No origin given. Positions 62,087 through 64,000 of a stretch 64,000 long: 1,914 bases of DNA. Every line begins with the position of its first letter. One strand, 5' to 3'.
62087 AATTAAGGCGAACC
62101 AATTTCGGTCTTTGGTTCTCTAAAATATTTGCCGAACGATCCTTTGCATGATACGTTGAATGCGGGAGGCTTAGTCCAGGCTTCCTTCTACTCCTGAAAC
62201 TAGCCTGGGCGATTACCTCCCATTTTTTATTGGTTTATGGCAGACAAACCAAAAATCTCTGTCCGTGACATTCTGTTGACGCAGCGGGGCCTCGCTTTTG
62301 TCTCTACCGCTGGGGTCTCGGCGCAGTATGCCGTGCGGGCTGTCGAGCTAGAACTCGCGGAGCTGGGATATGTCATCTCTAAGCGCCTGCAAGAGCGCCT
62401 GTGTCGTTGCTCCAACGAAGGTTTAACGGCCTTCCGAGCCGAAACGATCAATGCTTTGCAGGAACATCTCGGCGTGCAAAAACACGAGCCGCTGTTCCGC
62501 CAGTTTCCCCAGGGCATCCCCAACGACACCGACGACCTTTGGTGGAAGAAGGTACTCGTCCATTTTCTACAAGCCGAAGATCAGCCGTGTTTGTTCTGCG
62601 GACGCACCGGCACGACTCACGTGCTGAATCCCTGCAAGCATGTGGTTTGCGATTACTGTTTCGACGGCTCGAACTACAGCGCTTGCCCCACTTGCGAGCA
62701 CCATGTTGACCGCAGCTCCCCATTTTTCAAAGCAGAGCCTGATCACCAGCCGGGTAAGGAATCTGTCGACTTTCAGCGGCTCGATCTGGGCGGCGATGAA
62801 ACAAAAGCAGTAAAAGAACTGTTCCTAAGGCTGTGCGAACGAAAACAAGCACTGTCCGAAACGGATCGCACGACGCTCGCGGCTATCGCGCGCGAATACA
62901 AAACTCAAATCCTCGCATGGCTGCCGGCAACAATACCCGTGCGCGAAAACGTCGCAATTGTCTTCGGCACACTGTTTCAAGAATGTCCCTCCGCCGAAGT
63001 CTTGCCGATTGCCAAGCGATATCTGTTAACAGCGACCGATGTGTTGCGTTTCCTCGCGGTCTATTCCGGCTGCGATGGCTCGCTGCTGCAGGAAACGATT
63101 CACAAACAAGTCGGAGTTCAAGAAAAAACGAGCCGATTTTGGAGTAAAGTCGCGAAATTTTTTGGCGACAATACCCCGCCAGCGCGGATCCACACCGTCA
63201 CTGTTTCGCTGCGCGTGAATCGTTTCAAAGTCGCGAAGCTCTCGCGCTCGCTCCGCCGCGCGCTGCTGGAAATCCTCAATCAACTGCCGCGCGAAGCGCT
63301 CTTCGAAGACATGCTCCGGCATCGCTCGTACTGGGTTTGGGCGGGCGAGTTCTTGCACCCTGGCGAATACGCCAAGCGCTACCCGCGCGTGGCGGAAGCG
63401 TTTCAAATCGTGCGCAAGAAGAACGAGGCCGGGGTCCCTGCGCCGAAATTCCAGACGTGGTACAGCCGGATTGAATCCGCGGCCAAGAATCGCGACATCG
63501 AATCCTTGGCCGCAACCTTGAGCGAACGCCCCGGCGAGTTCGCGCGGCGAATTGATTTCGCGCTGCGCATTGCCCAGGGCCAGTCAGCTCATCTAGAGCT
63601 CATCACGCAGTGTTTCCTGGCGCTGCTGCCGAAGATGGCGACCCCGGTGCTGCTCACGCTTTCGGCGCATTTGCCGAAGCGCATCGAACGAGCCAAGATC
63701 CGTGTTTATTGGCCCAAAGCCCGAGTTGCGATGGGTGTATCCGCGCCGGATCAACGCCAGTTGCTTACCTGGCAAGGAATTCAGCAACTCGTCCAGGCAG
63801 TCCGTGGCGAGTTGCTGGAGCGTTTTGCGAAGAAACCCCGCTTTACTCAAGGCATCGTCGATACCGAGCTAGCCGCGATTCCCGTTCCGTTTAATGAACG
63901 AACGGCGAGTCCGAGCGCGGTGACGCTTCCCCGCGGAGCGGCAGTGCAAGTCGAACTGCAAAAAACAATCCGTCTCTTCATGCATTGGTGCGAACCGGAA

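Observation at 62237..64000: A 588-codon frame missing from the ORF track encodes a bacterial protein with textbook C3HC4 RING-finger spacing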

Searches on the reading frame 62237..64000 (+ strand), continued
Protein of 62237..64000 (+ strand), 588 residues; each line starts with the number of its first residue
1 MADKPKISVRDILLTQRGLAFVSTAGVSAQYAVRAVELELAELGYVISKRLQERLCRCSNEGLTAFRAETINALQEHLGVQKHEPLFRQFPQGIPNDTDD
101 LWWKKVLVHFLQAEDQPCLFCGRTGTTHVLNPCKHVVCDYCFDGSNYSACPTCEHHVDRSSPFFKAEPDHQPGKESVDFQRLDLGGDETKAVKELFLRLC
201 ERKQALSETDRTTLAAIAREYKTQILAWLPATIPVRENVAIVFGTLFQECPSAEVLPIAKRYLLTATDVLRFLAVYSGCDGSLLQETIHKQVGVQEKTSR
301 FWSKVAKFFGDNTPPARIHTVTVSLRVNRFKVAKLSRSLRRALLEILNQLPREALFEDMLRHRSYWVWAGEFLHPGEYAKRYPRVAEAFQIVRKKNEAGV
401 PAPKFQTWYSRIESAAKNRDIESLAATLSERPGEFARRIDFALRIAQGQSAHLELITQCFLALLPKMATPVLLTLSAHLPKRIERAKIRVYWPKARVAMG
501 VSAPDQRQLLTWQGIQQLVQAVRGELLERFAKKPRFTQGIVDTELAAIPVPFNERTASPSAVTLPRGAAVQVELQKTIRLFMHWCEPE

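Call 85: search_protein_families(library=ncbifam, proteins=[L081:7902-10013:+, L082:7869-10613:+, L083:3218-5296:+, L084:3098-5260:+, L087:4161-6269:+, L088:3966-6500:+, L086:4146-6248:+], max_evalue=1)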
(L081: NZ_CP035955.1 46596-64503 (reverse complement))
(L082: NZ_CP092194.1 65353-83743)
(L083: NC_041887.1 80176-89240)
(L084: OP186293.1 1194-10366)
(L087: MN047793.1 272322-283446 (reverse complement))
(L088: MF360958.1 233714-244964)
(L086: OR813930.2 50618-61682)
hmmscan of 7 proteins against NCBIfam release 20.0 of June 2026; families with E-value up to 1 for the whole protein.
L081:7902-10013:+ (703 aa): 1 family
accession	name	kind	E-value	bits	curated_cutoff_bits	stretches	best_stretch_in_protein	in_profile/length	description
NF041916.1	RING_SCO0854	equivalog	1.1e-149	500.2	600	3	292-669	382-757/842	MXAN_6230/SCO0854 family RING domain-containing protein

L082:7869-10613:+ (914 aa): 1 family
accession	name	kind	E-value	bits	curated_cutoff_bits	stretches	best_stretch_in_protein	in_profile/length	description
NF041916.1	RING_SCO0854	equivalog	1.9e-122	410.1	600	1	32-853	22-783/842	MXAN_6230/SCO0854 family RING domain-containing protein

L083:3218-5296:+ (692 aa): 1 family
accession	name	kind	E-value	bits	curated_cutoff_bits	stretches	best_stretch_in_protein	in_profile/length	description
NF041916.1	RING_SCO0854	equivalog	7.7e-82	275.8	600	2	300-671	383-765/842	MXAN_6230/SCO0854 family RING domain-containing protein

L084:3098-5260:+ (720 aa): 2 families
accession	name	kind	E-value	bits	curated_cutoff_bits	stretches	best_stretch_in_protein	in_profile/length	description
NF041916.1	RING_SCO0854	equivalog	8.6e-61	206.1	600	3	346-670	395-724/842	MXAN_6230/SCO0854 family RING domain-containing protein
TIGR02673.1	FtsE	equivalog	0.16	11.6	264.85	1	238-297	127-189/214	cell division ATP-binding protein FtsE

L087:4161-6269:+ (702 aa): 2 families
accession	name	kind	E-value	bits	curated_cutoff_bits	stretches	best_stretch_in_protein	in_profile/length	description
NF041916.1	RING_SCO0854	equivalog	4.2e-57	193.9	600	3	306-644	387-732/842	MXAN_6230/SCO0854 family RING domain-containing protein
TIGR02833.1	spore_III_AB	equivalog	0.16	12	146.5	0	128-176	67-114/170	stage III sporulation protein SpoIIIAB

L088:3966-6500:+ (844 aa): 2 families
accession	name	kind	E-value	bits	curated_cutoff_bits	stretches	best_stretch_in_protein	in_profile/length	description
NF041916.1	RING_SCO0854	equivalog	5.3e-56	190.3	600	1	35-778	20-717/842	MXAN_6230/SCO0854 family RING domain-containing protein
NF004605.0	PRK05933.1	equivalog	0.023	13.7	536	1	32-95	294-361/372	type III secretion system protein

L086:4146-6248:+ (700 aa): 2 families
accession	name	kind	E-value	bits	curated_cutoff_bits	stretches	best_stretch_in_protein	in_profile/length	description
NF041916.1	RING_SCO0854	equivalog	5.6e-49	167.1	600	3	319-689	381-761/842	MXAN_6230/SCO0854 family RING domain-containing protein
NF004647.0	PRK05990.1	equivalog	0.024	14.1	271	1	396-432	185-222/245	precorrin-2 C(20)-methyltransferase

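Call 89: find_related_loci(query=A6, collection=viral_contigs, flank=6000)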
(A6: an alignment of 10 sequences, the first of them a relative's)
Query A6 (703 aa) in viral_contigs; peptide patterns used: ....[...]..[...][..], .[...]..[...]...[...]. (x = any residue, [..] = any of these).
173 stretches matched a pattern; 153 encode a relative of the query (tblastn E <= 1e-3); the best 80 are kept; 80 distinct loci.
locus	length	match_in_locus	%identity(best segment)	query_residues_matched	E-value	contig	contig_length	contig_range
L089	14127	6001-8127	54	1-698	0e+0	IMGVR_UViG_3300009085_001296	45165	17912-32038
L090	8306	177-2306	50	1-698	0e+0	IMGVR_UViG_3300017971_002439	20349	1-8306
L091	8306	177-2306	50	1-698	0e+0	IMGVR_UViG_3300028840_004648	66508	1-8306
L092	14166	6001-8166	51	1-700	0e+0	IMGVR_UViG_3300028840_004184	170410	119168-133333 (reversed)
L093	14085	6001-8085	49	3-699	0e+0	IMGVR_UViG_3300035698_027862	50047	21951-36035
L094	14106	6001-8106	50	3-698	0e+0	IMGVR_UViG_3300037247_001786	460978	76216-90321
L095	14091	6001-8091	49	1-699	0e+0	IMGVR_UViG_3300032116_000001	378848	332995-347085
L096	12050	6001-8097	49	1-698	0e+0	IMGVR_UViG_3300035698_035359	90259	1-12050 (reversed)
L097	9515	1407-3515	46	3-699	0e+0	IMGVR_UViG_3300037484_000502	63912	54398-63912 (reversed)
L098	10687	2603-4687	47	5-698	0e+0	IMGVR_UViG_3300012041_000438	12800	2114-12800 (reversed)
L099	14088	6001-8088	46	18-702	0e+0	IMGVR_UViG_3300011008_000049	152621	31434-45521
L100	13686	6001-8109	46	3-690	0e+0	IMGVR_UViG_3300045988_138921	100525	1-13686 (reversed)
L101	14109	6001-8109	46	3-690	0e+0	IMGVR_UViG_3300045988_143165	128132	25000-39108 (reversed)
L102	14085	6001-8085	46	18-702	0e+0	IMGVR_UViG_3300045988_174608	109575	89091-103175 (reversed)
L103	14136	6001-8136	45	3-701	0e+0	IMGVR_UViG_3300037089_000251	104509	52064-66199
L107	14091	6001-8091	46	3-682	0e+0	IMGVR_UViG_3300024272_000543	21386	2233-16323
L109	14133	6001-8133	46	4-700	0e+0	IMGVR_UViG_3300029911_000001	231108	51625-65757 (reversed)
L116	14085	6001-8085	43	3-698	0e+0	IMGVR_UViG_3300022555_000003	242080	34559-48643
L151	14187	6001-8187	37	1-681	2e-135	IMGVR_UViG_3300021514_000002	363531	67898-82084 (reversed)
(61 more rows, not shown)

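Call 93: search_dna_similar(query=L109:1241-1759:+, collection=phages, mode=protein, max_rows=8)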
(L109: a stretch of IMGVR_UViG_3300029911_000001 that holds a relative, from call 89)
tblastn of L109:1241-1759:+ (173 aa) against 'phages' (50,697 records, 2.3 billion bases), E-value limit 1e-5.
Records with a match: 308; places in all: 331; records where one place covers at least 80% of the query: 22.
Best place of each record, by identity: <60% 308.
By first word of the organism name: Escherichia 55; Klebsiella 31; Salmonella 30; Vibrio 17; Pseudomonas 15; Prevotella 15; Synechococcus 14; Bacillus 12; Campylobacter 10; Cyanophage 10; and 32 more.
By host as written in the record: - 38; Escherichia coli 16; Prevotella sp. 15; Klebsiella pneumoniae 13; Synechococcus 13; Campylobacter jejuni 10; Escherichia coli K-12 MG1655 8; Escherichia coli O157:H7 8; and 113 more.
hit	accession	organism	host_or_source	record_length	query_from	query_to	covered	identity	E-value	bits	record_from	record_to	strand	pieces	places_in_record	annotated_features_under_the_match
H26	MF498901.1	Bacillus phage Anthony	Bacillus thuringiensis subsp. kurstaki ...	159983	1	167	97%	49.1%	7e-45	162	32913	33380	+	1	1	HNH endonuclease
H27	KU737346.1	Bacillus phage Vinny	Bacillus thuringiensis subsp. kurstaki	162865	1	167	97%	49.1%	2e-44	161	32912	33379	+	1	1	HNH endonuclease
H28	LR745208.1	uncultured phage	metagenomic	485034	1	163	94%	45.9%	9e-40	148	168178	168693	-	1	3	record has no annotation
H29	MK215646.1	Bacillus phage vB_BthM-Goe5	Bacillus thuringiensis serovar kurstaki ...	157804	1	166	96%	42.8%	5e-32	125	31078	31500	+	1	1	HNH nuclease like protein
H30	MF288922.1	Bacillus phage Janet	Bacillus thuringiensis kurstaki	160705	1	166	96%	42.8%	5e-32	125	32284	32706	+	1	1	HNH endonuclease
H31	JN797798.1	Bacillus phage BCU4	Bacillus cereus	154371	1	165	95%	42.4%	1e-31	124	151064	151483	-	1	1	putative HNH endonuclease 2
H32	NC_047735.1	Bacillus phage BCU4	Bacillus cereus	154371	1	165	95%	42.4%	1e-31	124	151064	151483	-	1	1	putative HNH endonuclease 2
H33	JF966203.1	Bacillus phage Bastille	Bacillus cereus HER1399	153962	1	166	96%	41.0%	3e-31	124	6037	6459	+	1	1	HNH endonuclease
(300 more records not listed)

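Call 94: search_dna_similar(query=L151:3283-4443:+, collection=phages, mode=protein, max_rows=8)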
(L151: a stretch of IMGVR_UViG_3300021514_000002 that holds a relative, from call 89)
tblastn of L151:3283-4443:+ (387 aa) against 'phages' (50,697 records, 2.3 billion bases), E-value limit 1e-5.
Records with a match: 456; places in all: 457; records where one place covers at least 80% of the query: 22.
Best place of each record, by identity: <60% 456.
By first word of the organism name: Vibrio 93; Escherichia 50; Erwinia 43; Klebsiella 38; Aeromonas 36; Salmonella 30; Cronobacter 21; Bacteriophage 20; Pectobacterium 12; Mycobacterium 11; and 36 more.
By host as written in the record: - 90; Klebsiella pneumoniae 17; Cronobacter sakazakii 16; Aeromonas salmonicida 14; Erwinia amylovora 14; Escherichia coli 11; Aeromonas hydrophila 9; Sinorhizobium meliloti 7; and 157 more.
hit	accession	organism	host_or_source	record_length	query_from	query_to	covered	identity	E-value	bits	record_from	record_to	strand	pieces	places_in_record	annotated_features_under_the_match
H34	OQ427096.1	Xanthomonas phage X1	Xanthomonas campestris pv. campestris ...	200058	10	381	96%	42.7%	1e-67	237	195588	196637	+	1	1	multifunctional CCA addition/repair protein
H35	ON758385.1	Xanthomonas phage BUDD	Xanthomonas sp.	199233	10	381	96%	40.8%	2e-64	228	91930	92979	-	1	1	multifunctional CCA addition/repair protein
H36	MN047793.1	Xanthomonas phage Xoo-sp13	Xanthomonas oryzae pv. oryzae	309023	8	383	97%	39.7%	7e-59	212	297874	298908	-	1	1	tRNA nucleotidyl transferase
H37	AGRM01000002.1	Salmonella enterica subsp. houtenae str. ATCC BAA-1581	Homo sapiens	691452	10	325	82%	41.9%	4e-62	221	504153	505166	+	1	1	multifunctional tRNA nucleotidyl transferase/2'3'-cyclic ...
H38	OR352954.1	Escherichia phage AV124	Escherichia coli ESBL033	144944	10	384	97%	34.6%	6e-45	171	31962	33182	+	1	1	CCA tRNA nucleotidyltransferase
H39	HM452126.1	Aeromonas phage phiAS5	Aeromonas salmonicida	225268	8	387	98%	33.2%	3e-44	169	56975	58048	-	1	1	hypothetical protein (x2)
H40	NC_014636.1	Aeromonas phage phiAS5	Aeromonas salmonicida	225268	8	387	98%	33.2%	3e-44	169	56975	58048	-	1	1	tRNA nucleotidyltransferase | hypothetical protein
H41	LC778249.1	Aeromonas phage phiWae14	urban sewage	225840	8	387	98%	33.2%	3e-44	169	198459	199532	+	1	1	hypothetical protein (x2)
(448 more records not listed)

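Call 95: search_dna_similar(query=L116:1131-2429:-, collection=phages, mode=protein, max_rows=8)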
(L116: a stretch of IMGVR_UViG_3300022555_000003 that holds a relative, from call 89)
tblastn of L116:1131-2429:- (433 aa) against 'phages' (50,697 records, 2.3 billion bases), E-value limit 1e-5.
Records with a match: 433; places in all: 678; records where one place covers at least 80% of the query: 382.
Best place of each record, by identity: <60% 433.
By first word of the organism name: Staphylococcus 98; Mycobacterium 44; Lactobacillus 23; Helicobacter 22; Bacteriophage 20; Bacillus 19; Streptococcus 18; Campylobacter 17; Prevotella 15; Ralstonia 11; and 46 more.
By host as written in the record: - 56; Staphylococcus aureus 31; Mycobacterium smegmatis mc2 155 29; Prevotella sp. 15; Helicobacter pylori 15; Lactobacillus plantarum 10; Streptococcus thermophilus 8; Mycobacterium smegmatis mc#155 8; and 144 more.
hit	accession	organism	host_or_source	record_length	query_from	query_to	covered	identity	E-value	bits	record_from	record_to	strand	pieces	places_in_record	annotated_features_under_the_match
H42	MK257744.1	Thermus phage YS40_Isch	Thermus thermophilus HB8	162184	33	427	91%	35.3%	1e-57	210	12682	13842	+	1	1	IS200/IS605 family transposase ISCsa5 | Transposase IS200 like protein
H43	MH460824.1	Paenibacillus phage Unity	Paenibacillus larvae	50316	31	411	88%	35.8%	2e-60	218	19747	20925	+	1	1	transposase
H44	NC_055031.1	Paenibacillus phage Unity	Paenibacillus larvae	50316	31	411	88%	35.8%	2e-60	218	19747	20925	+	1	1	transposase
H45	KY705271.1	Streptococcus phage P7574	Streptococcus thermophilus ST68757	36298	37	411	87%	36.0%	3e-59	215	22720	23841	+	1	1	transposase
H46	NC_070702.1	Streptococcus phage P7574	Streptococcus thermophilus ST68757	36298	37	411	87%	36.0%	3e-59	215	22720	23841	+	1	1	transposase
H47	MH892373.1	Streptococcus phage SW27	Streptococcus thermophilus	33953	37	411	87%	36.0%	6e-59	214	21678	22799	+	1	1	transposase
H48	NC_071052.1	Streptococcus phage SW27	Streptococcus thermophilus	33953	37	411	87%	36.0%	6e-59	214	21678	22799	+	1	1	transposase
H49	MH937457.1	Streptococcus phage CHPC1248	Streptococcus thermophilus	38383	37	411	87%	36.0%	6e-59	214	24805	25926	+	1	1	mobile element protein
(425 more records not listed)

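Call 100: fold_search(model_id=the predicted structure, library=viral)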
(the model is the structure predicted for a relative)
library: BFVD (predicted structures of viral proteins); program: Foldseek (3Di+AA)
matches with E <= 10: 607; with E <= 0.001: 10
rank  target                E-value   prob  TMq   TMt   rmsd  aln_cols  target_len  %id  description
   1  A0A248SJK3            2.8e-33  1.00  0.42  0.43  17.5       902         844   16  (no name in the UniProt tables at hand)
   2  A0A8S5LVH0            5.7e-26  1.00  0.54  0.66  12.4       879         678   15  Putative tellurium resistant like protein [Siphoviridae sp. ctFn287]
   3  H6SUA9                2.7e-25  1.00  0.48  0.58  13.5       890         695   13  Uncharacterized protein [Campylobacter virus IBB35]
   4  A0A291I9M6            3.4e-22  1.00  0.45  0.51  18.1       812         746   15  Cytoplasmic protein [Lactobacillus phage LpeD]
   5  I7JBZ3                2.1e-07  1.00  0.19  0.33  18.0       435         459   17  Uncharacterized protein [Campylobacter phage CP21]
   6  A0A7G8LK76            5.9e-06  1.00  0.16  0.55   6.9       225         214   13  (no name in the UniProt tables at hand)
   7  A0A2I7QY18            6.2e-06  1.00  0.16  0.70   4.0       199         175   14  (no name in the UniProt tables at hand)
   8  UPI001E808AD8         1.1e-04  1.00  0.15  0.53   8.9       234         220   11  (no name look-up for this kind of identifier)
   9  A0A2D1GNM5            1.3e-04  1.00  0.15  0.49   7.9       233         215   14  (no name in the UniProt tables at hand)
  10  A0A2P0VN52            2.7e-04  0.99  0.16  0.11  20.2       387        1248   12  Uncharacterized protein [Tetraselmis virus 1]
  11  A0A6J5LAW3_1          2.1e-02  0.20  0.08  0.06  29.9       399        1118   12  Uncharacterized protein [uncultured Caudovirales phage]
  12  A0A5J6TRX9            2.1e-02  0.09  0.07  0.11  24.3       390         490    7  Lipase [Gordonia phage Lambo]
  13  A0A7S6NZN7            3.7e-02  0.47  0.10  0.12  10.9       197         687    8  (no name in the UniProt tables at hand)
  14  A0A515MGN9            5.8e-02  0.06  0.08  0.10  24.0       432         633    7  (no name in the UniProt tables at hand)
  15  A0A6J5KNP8            7.5e-02  0.08  0.08  0.10  21.1       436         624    9  Uncharacterized protein [uncultured Caudovirales phage]
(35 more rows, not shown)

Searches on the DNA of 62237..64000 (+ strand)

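Call 82: search_rna_families(sources=[L001, L083, L084, L085, L086, L087, L088], threshold=gathering)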
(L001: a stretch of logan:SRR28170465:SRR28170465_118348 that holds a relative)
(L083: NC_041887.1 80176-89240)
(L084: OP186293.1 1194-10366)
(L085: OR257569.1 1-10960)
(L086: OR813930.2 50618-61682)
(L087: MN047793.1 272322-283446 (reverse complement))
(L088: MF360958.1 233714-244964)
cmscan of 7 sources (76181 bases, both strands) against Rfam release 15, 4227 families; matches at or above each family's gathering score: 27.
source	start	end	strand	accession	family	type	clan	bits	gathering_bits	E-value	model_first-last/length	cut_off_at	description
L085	2895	3116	+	RF04321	tmRNA_permuted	Gene;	-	129.5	47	5.7e-25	1-213/213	no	permuted transfer-messenger RNA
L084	2066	2368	+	RF04321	tmRNA_permuted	Gene;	-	108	47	5e-20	1-213/213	no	permuted transfer-messenger RNA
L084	2023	2439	+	RF01849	alpha_tmRNA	Gene;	CL00001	106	50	7.5e-28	1-355/355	no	Alphaproteobacteria transfer-messenger RNA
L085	2875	3181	+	RF01849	alpha_tmRNA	Gene;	CL00001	82.6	50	8.6e-21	40-351/355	no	Alphaproteobacteria transfer-messenger RNA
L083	1871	1944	+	RF00005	tRNA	Gene; tRNA;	CL00001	73.7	29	3.5e-14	1-71/71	no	tRNA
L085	559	632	+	RF00005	tRNA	Gene; tRNA;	CL00001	71.1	29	1.9e-13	1-71/71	no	tRNA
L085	10280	10352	+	RF00005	tRNA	Gene; tRNA;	CL00001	70.8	29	2.2e-13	1-71/71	no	tRNA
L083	550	622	+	RF00005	tRNA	Gene; tRNA;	CL00001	69.7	29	4.4e-13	1-71/71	no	tRNA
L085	1018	1091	+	RF00005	tRNA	Gene; tRNA;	CL00001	65.6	29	6.2e-12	1-71/71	no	tRNA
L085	1758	1829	+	RF00005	tRNA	Gene; tRNA;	CL00001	65.5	29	6.5e-12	1-71/71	no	tRNA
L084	387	460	+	RF00005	tRNA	Gene; tRNA;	CL00001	65.4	29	6.9e-12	1-71/71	no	tRNA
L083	1469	1541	+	RF00005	tRNA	Gene; tRNA;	CL00001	64.6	29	1.2e-11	1-71/71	no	tRNA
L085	10387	10459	+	RF00005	tRNA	Gene; tRNA;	CL00001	64.1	29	1.6e-11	1-71/71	no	tRNA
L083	2826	2898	+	RF00005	tRNA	Gene; tRNA;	CL00001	63.9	29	1.7e-11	1-71/71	no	tRNA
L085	9944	10015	+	RF00005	tRNA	Gene; tRNA;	CL00001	61.6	29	7.6e-11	1-71/71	no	tRNA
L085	1678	1750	+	RF00005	tRNA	Gene; tRNA;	CL00001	61.5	29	8.4e-11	1-71/71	no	tRNA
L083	1984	2055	+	RF00005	tRNA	Gene; tRNA;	CL00001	61.2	29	1e-10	1-71/71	no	tRNA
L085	9863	9934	+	RF00005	tRNA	Gene; tRNA;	CL00001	60.5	29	1.5e-10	1-71/71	no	tRNA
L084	145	216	+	RF00005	tRNA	Gene; tRNA;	CL00001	58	29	7.6e-10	1-71/71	no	tRNA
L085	7538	7620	+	RF00005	tRNA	Gene; tRNA;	CL00001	55.9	29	2.8e-09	1-71/71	no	tRNA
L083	1587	1663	+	RF00005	tRNA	Gene; tRNA;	CL00001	53.4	29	1.4e-08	1-71/71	no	tRNA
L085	1101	1219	+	RF00005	tRNA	Gene; tRNA;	CL00001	47.9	29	4.6e-07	1-71/71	no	tRNA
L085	1909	1979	+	RF00005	tRNA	Gene; tRNA;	CL00001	38.3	29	0.0002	1-71/71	no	tRNA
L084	1104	1170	+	RF00005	tRNA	Gene; tRNA;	CL00001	37.8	29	0.00027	1-71/71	no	tRNA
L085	1992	2059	+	RF00005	tRNA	Gene; tRNA;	CL00001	33.2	29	0.0051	1-71/71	no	tRNA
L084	7033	7119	+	RF00005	tRNA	Gene; tRNA;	CL00001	32.5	29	0.008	1-70/71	no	tRNA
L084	1179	1309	+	RF00005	tRNA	Gene; tRNA;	CL00001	31.3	29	0.016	1-71/71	no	tRNA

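Call 83: search_rna_families(sources=[L003, L007, L014, L022, L046, L068], threshold=gathering)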
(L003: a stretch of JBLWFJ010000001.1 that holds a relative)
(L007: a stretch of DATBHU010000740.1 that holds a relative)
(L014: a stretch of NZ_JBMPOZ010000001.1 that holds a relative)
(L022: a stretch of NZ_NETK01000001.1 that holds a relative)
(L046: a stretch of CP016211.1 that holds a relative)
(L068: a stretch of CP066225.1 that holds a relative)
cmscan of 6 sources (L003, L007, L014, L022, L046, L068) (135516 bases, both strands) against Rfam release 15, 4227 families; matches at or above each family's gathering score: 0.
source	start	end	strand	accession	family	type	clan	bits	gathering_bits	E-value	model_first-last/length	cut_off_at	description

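Call 102: search_rna_families(source=L001, start=8400, end=13542, threshold=evalue, max_evalue=1)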
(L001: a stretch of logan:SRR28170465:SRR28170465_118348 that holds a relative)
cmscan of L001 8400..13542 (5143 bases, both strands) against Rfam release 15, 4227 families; matches with E-value up to 1: 0.
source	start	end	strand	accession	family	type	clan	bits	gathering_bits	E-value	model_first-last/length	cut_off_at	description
